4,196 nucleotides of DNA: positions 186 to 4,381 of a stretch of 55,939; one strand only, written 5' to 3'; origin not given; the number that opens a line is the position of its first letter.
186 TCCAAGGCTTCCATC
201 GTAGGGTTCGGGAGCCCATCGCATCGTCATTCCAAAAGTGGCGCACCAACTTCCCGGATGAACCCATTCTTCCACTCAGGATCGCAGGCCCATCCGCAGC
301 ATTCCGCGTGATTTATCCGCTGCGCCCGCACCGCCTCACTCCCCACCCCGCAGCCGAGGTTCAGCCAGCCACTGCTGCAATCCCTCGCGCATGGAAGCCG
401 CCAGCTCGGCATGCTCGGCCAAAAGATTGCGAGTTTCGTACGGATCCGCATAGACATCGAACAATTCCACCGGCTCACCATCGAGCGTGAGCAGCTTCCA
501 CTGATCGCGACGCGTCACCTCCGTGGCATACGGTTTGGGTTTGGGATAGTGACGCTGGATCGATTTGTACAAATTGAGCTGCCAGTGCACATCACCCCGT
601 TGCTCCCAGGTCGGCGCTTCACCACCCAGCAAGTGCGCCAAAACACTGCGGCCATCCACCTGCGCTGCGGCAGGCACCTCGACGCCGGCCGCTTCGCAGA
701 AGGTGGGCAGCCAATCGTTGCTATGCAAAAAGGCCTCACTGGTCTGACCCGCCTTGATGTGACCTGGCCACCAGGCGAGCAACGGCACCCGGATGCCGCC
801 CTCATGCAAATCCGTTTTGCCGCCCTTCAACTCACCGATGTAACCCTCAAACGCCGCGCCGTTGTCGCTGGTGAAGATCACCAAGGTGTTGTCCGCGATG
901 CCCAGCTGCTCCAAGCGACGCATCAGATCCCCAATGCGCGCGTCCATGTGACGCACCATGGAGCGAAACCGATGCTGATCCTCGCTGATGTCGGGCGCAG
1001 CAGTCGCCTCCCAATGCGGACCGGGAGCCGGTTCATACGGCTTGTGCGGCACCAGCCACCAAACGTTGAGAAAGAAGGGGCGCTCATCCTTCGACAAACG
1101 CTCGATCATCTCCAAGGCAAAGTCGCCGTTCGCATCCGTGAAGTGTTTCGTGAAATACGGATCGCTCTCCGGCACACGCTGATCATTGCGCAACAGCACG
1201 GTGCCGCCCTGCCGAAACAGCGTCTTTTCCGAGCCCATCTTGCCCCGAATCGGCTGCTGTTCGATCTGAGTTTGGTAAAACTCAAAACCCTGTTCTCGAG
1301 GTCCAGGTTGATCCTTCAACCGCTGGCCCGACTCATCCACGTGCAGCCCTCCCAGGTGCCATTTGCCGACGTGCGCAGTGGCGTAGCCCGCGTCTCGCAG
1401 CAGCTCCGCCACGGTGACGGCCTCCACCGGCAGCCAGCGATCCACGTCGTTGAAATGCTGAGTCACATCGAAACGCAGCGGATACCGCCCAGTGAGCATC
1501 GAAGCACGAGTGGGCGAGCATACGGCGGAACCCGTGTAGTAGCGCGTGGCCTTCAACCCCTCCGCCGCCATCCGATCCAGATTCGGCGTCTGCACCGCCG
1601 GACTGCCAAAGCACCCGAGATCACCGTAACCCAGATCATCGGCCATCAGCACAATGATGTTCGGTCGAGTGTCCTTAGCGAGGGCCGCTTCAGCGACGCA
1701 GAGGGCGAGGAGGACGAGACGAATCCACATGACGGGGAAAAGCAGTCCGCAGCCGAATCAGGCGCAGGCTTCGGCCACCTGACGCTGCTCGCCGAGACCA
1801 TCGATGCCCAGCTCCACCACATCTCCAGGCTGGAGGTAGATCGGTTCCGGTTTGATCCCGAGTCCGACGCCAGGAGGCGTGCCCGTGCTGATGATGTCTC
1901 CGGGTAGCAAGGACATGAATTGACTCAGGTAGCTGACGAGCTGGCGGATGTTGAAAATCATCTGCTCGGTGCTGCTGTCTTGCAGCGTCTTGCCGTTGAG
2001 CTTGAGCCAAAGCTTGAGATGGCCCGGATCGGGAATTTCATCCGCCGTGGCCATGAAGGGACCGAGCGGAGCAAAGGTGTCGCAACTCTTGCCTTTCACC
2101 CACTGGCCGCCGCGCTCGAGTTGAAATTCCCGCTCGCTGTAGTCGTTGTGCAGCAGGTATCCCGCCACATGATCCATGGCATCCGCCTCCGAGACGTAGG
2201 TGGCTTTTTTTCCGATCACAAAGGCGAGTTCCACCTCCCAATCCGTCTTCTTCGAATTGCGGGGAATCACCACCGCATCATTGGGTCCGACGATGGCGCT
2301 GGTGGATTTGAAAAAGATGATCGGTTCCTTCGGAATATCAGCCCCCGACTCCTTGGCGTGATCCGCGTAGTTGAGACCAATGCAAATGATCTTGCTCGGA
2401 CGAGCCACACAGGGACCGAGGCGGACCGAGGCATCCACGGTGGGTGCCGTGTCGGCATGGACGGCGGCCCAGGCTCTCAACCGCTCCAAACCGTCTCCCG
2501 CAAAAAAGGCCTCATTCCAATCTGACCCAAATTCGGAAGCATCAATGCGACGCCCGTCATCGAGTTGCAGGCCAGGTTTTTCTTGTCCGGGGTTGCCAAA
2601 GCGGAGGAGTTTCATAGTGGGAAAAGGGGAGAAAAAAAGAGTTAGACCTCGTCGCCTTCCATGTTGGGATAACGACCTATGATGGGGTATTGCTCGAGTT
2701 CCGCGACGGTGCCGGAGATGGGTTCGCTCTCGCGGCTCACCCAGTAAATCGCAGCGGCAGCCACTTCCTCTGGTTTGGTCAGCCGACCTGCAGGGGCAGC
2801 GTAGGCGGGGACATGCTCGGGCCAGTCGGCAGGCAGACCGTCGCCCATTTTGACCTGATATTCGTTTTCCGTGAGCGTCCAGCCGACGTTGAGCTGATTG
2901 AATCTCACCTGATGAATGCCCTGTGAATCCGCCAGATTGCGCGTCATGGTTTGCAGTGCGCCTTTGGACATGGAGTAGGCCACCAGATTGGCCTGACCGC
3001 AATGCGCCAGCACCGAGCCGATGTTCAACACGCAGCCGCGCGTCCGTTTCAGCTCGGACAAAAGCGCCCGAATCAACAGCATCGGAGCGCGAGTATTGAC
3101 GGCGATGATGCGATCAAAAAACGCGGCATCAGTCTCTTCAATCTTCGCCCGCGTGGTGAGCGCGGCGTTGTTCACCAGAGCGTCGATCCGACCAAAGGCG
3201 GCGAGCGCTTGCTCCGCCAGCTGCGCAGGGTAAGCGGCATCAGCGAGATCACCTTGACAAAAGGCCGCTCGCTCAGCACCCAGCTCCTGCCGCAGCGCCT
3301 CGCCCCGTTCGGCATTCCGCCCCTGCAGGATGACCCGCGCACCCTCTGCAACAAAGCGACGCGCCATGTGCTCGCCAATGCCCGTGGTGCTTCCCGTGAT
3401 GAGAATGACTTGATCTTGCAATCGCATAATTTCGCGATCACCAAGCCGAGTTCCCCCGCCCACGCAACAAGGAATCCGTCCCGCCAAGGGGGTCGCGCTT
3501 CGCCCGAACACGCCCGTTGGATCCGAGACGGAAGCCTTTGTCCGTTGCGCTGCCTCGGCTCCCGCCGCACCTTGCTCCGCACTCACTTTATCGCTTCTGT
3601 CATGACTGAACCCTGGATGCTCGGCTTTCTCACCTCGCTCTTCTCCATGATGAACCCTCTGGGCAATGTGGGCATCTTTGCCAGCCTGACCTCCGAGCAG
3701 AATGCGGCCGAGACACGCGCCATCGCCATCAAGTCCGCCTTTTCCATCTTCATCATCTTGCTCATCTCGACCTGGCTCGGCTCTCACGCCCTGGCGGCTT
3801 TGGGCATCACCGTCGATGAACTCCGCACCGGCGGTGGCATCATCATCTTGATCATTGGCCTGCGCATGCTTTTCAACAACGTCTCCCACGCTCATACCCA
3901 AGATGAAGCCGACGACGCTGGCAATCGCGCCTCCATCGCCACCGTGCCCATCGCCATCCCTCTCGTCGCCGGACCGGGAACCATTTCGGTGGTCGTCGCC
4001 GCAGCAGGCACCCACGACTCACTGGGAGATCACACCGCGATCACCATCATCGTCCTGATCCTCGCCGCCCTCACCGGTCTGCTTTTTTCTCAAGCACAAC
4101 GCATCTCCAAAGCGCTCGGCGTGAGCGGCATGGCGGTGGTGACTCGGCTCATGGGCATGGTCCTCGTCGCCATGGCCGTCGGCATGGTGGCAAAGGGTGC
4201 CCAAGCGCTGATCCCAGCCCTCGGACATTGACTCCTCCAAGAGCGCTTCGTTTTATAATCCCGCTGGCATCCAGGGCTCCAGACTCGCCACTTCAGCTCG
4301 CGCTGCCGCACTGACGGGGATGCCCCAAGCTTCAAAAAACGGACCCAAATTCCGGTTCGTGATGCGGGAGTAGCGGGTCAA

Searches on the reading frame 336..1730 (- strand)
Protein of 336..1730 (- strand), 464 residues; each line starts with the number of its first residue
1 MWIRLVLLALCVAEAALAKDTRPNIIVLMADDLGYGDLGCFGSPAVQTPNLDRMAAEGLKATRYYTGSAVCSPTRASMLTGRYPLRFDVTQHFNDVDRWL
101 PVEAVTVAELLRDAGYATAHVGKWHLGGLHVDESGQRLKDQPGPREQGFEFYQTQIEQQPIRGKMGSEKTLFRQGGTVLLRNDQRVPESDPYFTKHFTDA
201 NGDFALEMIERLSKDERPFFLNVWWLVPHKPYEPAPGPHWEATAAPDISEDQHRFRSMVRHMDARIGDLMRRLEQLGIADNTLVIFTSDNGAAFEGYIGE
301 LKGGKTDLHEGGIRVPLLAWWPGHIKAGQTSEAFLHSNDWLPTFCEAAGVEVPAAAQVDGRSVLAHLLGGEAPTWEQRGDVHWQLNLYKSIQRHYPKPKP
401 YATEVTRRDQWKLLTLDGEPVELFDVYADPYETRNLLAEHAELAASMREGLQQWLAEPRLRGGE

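Call 7: search_protein_families(library=pfam, proteins=[window:336-1730:-], max_evalue=0.001)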
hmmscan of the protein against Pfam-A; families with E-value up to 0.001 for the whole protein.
window:336-1730:- (464 aa): 3 families
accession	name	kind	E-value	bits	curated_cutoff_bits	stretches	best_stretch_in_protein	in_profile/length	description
PF00884.28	Sulfatase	-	3.5e-57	194.4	25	1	23-350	1-301/301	Sulfatase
PF16347.10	SGSH_C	-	9.7e-15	55.5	29.3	1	308-453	11-150/154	N-sulphoglucosamine sulphohydrolase, C-terminal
PF01663.27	Phosphodiest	-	4.4e-10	40.1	23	1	252-293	181-222/342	Type I phosphodiesterase / nucleotide pyrophosphatase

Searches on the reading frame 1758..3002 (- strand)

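Call 7: search_protein_families(library=pfam, proteins=[window:1758-3002:-], max_evalue=0.001)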
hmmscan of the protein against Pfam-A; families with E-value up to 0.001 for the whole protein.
window:1758-3002:- (414 aa): 1 family
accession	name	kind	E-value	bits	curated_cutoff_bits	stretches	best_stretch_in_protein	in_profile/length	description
PF01557.24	FAA_hydrolase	-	1.9e-73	247.1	23.9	1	204-408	1-211/214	Fumarylacetoacetate (FAA) hydrolase C-terminal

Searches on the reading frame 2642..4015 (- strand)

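Call 7: search_protein_families(library=pfam, proteins=[window:2642-4015:-], max_evalue=0.001)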
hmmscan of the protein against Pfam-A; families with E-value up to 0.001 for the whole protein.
window:2642-4015:- (457 aa): 5 families
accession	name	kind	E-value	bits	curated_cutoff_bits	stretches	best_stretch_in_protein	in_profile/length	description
PF00106.31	adh_short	-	1.8e-44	152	26.6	1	202-385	1-187/195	short chain dehydrogenase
PF13561.12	adh_short_C2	-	1e-41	143.5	27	1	211-437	6-228/236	Enoyl-(Acyl carrier protein) reductase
PF08659.16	KR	-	2.1e-10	41.2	22.6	1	204-362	3-164/180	KR domain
PF01370.27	Epimerase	-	8.2e-07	29.1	20.9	1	204-319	1-103/240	NAD dependent epimerase/dehydratase family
PF05368.20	NmrA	-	0.00022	21.4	27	1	201-276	2-76/298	NmrA-like family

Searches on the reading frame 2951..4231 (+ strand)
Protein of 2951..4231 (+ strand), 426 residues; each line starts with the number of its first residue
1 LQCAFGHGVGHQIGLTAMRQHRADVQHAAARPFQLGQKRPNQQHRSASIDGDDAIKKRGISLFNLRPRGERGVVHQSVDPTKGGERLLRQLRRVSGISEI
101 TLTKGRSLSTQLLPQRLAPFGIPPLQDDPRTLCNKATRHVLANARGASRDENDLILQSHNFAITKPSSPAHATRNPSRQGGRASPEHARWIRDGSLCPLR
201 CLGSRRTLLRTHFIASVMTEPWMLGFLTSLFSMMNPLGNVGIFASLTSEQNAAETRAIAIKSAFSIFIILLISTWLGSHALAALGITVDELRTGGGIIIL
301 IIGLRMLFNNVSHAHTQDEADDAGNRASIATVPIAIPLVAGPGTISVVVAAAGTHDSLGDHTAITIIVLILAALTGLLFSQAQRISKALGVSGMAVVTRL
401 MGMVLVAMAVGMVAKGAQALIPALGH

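Call 7: search_protein_families(library=pfam, proteins=[window:2951-4231:+], max_evalue=0.001)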
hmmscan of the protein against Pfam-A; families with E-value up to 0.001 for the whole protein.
window:2951-4231:+ (426 aa): 1 family
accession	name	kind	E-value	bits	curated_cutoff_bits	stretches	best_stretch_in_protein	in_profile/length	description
PF01914.23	MarC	-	1.7e-48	165.2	23.9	1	226-420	7-202/203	MarC family integral membrane protein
